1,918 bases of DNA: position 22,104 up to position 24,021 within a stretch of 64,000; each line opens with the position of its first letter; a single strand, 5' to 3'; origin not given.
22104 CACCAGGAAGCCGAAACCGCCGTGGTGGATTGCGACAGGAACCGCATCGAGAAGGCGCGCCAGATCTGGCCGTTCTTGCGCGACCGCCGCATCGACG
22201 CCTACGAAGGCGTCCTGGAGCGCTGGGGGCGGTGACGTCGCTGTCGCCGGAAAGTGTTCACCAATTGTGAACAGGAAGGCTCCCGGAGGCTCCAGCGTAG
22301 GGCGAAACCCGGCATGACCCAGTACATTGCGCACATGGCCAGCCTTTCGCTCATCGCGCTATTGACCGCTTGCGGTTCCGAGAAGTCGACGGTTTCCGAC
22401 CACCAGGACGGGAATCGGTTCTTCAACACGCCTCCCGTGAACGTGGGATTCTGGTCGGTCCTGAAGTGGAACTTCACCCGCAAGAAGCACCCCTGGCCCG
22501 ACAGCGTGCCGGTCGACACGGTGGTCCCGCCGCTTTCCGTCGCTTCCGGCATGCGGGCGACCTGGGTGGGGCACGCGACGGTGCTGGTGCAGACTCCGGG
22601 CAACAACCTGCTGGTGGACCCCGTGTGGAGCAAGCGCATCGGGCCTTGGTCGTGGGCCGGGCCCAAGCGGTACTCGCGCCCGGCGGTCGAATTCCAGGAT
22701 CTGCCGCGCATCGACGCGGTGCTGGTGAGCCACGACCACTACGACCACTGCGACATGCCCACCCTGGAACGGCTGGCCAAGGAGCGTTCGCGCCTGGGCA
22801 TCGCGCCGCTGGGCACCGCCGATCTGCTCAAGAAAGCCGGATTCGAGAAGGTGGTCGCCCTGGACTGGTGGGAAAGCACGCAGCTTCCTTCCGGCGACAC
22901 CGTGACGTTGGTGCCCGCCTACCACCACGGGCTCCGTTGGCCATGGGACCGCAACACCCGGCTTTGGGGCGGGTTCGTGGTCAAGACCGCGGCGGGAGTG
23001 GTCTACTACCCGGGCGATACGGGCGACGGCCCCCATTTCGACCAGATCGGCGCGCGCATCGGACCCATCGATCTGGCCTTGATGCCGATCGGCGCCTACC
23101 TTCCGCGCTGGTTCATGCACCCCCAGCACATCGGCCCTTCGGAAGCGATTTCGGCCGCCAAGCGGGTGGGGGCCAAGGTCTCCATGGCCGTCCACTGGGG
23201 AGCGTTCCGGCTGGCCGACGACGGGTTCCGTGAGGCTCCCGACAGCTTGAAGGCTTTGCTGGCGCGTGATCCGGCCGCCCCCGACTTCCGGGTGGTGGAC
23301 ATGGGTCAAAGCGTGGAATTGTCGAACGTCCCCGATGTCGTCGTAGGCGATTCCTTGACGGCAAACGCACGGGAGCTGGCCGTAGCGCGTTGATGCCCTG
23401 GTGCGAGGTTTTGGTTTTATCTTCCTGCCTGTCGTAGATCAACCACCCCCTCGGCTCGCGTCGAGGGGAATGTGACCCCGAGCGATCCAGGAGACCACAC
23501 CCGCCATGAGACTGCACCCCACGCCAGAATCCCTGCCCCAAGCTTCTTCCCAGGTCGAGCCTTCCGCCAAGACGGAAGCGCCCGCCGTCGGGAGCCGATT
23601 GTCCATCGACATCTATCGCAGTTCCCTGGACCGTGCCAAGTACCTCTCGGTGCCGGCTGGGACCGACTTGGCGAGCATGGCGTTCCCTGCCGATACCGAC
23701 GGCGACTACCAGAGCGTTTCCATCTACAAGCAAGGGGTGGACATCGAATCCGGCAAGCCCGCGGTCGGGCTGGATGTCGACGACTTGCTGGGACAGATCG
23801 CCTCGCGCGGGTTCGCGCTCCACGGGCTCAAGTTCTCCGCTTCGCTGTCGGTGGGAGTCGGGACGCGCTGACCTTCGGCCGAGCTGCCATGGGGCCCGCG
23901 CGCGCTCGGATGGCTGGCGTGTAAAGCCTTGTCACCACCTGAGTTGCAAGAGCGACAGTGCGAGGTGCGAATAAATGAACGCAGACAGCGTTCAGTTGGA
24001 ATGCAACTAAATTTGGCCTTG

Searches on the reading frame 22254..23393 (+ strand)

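Call 67: search_protein_families(library=pfam, max_evalue=0.01, proteins=[window:22254-23393:+])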
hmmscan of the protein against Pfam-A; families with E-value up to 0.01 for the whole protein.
window:22254-23393:+ (379 aa): 3 families
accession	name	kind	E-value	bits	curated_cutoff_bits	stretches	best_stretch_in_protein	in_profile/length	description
PF12706.13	Lactamase_B_2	-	3.9e-43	147.8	27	1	117-315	1-200/200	Beta-lactamase superfamily domain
PF13483.12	Lactamase_B_3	-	2.5e-18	67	24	1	103-314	3-160/160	Beta-lactamase superfamily domain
PF00753.33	Lactamase_B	-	3.4e-06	27.6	22.7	1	103-166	2-57/196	Metallo-beta-lactamase superfamily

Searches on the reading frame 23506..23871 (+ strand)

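Call 67: search_protein_families(library=pfam, max_evalue=0.01, proteins=[window:23506-23871:+])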
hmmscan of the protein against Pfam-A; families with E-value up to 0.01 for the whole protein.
window:23506-23871:+ (121 aa): 1 family
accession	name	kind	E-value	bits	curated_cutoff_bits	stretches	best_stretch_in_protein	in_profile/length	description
PF19636.4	DUF6139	-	0.0033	17.8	27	1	34-108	3-73/77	Family of unknown function (DUF6139)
